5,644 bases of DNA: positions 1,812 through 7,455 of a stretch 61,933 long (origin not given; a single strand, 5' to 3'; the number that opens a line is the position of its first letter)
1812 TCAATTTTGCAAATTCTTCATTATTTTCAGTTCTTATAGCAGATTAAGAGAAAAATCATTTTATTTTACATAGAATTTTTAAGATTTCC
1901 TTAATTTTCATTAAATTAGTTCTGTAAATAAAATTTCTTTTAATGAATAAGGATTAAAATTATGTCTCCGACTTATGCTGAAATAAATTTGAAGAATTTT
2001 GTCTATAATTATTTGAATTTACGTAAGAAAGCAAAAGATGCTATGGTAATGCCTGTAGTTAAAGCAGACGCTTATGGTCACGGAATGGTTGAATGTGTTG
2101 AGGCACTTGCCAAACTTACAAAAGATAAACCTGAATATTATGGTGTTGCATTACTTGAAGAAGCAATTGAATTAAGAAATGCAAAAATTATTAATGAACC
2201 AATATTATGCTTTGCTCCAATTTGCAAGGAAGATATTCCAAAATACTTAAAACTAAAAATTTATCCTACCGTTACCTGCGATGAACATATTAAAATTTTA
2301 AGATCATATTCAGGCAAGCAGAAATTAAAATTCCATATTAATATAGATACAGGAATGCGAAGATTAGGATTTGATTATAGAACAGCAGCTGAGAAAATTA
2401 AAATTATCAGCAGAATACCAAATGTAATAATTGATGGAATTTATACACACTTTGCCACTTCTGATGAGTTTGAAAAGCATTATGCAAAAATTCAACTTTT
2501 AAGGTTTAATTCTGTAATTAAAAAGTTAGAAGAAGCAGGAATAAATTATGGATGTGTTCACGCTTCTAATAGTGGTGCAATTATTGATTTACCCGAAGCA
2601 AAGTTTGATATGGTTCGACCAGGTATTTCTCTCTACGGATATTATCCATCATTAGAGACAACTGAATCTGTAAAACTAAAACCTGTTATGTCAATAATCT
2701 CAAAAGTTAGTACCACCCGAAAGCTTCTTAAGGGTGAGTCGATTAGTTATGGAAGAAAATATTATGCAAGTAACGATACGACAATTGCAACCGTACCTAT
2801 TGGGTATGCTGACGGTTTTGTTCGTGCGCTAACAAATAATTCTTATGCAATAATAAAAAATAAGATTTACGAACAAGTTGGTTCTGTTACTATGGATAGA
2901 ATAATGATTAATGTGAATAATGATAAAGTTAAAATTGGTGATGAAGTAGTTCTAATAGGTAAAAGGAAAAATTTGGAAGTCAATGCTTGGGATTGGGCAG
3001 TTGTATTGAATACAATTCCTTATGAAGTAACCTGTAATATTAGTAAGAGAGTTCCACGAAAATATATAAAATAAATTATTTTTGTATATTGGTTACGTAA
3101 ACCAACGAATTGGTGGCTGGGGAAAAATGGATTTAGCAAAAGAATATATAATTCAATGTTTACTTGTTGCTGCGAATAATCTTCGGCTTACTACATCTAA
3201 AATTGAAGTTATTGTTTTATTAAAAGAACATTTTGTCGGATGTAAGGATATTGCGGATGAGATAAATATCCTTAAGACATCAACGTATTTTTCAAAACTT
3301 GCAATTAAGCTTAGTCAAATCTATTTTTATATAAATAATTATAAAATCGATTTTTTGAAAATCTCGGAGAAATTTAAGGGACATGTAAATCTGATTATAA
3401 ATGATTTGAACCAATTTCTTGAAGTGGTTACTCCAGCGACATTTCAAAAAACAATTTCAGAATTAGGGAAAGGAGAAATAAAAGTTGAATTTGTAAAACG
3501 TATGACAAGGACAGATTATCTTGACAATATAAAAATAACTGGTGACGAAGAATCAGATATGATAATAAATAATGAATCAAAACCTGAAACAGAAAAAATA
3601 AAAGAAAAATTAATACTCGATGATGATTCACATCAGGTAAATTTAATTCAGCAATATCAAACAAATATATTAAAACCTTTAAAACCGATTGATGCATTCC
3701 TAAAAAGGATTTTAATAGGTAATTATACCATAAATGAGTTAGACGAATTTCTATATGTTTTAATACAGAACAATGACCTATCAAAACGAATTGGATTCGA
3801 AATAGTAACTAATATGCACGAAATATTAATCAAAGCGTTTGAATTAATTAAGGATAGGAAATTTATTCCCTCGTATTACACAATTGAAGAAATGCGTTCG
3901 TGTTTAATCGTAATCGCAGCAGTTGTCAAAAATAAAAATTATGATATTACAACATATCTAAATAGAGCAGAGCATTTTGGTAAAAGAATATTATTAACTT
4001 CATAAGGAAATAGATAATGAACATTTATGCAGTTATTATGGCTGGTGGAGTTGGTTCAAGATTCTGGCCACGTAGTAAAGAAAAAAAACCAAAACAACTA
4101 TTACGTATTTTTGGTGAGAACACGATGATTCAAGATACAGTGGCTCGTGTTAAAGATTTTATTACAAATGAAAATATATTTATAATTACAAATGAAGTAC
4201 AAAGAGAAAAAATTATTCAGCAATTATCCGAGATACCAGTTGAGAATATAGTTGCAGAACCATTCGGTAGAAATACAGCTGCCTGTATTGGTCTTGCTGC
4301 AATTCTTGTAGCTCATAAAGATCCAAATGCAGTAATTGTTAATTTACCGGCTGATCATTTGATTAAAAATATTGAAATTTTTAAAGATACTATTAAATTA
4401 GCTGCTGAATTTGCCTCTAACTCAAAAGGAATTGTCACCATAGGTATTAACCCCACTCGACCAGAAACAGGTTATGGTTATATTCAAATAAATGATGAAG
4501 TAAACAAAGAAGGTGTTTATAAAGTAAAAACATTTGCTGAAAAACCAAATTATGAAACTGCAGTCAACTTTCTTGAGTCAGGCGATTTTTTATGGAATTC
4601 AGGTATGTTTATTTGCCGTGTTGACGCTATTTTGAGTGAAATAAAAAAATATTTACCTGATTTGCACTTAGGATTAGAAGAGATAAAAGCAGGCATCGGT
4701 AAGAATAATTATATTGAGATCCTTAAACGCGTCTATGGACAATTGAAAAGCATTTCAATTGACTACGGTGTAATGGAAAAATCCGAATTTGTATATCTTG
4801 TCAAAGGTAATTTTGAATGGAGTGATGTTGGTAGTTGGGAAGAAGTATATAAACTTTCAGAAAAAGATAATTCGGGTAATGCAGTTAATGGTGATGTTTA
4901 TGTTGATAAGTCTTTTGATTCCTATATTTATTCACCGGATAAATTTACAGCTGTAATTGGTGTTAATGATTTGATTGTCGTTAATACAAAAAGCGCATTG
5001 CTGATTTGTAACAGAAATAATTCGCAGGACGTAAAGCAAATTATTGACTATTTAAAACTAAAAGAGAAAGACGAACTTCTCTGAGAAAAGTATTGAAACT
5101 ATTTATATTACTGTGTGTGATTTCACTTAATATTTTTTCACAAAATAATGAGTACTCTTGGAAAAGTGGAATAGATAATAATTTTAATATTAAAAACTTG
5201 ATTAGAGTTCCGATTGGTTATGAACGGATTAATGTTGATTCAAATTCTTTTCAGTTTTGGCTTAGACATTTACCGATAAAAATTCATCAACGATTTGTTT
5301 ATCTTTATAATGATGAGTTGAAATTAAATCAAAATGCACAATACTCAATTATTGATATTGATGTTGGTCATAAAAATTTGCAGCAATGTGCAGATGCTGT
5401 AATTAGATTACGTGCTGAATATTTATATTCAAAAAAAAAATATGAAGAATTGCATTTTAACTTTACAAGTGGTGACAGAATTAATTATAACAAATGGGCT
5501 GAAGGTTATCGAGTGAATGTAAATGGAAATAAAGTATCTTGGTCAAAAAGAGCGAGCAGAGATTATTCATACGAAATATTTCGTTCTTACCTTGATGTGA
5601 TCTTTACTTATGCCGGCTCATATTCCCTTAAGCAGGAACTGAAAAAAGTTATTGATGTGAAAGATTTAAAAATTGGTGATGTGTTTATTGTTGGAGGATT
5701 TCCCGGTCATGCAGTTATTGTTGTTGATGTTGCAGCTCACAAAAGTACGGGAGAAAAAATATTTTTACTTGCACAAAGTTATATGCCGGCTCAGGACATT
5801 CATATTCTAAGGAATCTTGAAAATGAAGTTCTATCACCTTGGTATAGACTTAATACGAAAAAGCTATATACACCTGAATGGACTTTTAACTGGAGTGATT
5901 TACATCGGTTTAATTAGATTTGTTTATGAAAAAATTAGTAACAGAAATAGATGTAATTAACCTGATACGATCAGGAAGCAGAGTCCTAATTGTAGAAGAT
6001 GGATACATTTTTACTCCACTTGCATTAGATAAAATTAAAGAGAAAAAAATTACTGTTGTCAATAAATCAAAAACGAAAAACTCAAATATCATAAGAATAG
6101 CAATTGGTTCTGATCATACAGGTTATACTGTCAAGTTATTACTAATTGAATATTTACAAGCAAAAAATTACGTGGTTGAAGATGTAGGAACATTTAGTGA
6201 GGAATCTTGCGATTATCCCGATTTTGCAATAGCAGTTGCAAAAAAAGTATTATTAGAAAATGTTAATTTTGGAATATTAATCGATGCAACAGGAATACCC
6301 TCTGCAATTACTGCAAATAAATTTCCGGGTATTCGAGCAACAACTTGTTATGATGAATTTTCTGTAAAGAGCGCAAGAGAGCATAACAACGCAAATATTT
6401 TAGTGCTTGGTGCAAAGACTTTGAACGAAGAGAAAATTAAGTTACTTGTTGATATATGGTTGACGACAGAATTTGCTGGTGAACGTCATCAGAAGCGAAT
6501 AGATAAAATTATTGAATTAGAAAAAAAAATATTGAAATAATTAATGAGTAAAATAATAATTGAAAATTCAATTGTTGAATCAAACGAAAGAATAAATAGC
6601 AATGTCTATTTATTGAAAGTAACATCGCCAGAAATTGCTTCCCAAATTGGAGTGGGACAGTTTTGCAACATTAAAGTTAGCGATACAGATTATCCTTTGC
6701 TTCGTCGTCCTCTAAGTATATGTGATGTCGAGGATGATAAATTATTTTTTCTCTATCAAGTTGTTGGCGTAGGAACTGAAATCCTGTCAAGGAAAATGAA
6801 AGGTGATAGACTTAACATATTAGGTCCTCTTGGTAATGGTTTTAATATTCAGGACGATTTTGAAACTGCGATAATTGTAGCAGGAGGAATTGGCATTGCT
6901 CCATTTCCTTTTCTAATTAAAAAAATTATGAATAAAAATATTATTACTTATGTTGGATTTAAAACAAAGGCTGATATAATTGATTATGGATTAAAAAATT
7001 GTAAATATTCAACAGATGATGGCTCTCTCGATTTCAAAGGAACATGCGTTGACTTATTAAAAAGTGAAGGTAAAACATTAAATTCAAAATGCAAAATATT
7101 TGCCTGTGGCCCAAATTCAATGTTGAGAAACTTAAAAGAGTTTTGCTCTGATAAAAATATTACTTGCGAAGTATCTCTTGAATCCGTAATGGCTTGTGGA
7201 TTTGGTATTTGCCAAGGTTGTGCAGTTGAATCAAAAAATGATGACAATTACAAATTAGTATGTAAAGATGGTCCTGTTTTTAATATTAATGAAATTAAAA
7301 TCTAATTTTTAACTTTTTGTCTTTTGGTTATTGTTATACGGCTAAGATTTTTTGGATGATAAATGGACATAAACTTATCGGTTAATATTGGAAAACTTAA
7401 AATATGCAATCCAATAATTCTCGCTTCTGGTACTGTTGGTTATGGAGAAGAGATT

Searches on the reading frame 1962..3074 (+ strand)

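Call 68: search_protein_families(library=pfam, proteins=[window:1962-3074:+], max_evalue=0.00001)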
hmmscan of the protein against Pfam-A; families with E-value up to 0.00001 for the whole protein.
window:1962-3074:+ (370 aa): 2 families
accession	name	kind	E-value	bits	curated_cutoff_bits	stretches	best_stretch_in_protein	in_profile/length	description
PF01168.26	Ala_racemase_N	-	1.2e-60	205.4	24.1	1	8-229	1-220/220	Alanine racemase, N-terminal domain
PF00842.27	Ala_racemase_C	-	1.8e-41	141.1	25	1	242-368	1-127/127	Alanine racemase, C-terminal domain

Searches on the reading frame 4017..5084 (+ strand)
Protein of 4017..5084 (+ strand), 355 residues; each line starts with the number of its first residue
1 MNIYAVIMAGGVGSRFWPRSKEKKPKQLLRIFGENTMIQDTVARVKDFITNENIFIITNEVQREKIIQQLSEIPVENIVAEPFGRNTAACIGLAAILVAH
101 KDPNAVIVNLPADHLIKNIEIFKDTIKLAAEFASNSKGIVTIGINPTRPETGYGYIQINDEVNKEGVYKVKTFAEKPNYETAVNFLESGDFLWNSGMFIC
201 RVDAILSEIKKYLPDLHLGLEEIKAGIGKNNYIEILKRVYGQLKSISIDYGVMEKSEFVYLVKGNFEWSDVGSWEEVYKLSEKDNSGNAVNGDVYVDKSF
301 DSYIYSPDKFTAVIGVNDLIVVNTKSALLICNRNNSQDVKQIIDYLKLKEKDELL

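Call 68: search_protein_families(library=pfam, proteins=[window:4017-5084:+], max_evalue=0.00001)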
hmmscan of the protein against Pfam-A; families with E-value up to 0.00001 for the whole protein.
window:4017-5084:+ (355 aa): 3 families
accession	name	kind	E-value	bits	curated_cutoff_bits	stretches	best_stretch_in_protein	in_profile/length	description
PF00483.29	NTP_transferase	-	2.3e-40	139.2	21.2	1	5-285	2-243/245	Nucleotidyl transferase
PF22640.1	ManC_GMP_beta-helix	-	1.9e-13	50.5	27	1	299-346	8-55/55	MannoseP isomerase/GMP-like beta-helix domain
PF12804.13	NTP_transf_3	-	3.3e-08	34.3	27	1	5-116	1-98/160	MobA-like NTP transferase domain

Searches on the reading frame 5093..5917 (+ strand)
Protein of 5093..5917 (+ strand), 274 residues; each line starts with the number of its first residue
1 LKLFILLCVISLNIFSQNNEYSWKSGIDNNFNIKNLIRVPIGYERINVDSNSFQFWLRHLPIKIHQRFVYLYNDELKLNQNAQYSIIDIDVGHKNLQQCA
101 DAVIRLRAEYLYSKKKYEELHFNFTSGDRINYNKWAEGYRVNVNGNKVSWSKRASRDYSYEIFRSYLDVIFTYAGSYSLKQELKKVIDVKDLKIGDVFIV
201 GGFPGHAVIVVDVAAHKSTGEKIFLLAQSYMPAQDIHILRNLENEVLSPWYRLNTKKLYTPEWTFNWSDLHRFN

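Call 68: search_protein_families(library=pfam, proteins=[window:5093-5917:+], max_evalue=0.00001)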
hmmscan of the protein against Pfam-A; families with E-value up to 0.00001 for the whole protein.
window:5093-5917:+ (274 aa): 1 family
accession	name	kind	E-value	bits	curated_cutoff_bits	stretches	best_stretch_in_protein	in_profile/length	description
PF16138.10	DUF4846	-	3e-101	338.4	37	1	33-272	1-239/239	Domain of unknown function (4846)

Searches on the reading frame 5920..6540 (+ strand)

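Call 68: search_protein_families(library=pfam, proteins=[window:5920-6540:+], max_evalue=0.00001)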
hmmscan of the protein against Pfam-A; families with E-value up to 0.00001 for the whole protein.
window:5920-6540:+ (206 aa): 1 family
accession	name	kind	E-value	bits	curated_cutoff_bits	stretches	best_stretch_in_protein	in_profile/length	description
PF02502.23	LacAB_rpiB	-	1.2e-51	174.7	24.7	1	60-197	1-138/138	Ribose/Galactose Isomerase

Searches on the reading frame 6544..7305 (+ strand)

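Call 68: search_protein_families(library=pfam, proteins=[window:6544-7305:+], max_evalue=0.00001)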
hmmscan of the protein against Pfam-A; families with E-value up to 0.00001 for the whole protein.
window:6544-7305:+ (253 aa): 1 family
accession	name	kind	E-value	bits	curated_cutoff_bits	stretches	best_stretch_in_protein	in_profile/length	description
PF10418.14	DHODB_Fe-S_bind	-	1.5e-15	57.1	23.9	1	213-251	1-40/41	Iron-sulfur cluster binding domain of dihydroorotate dehydrogenase B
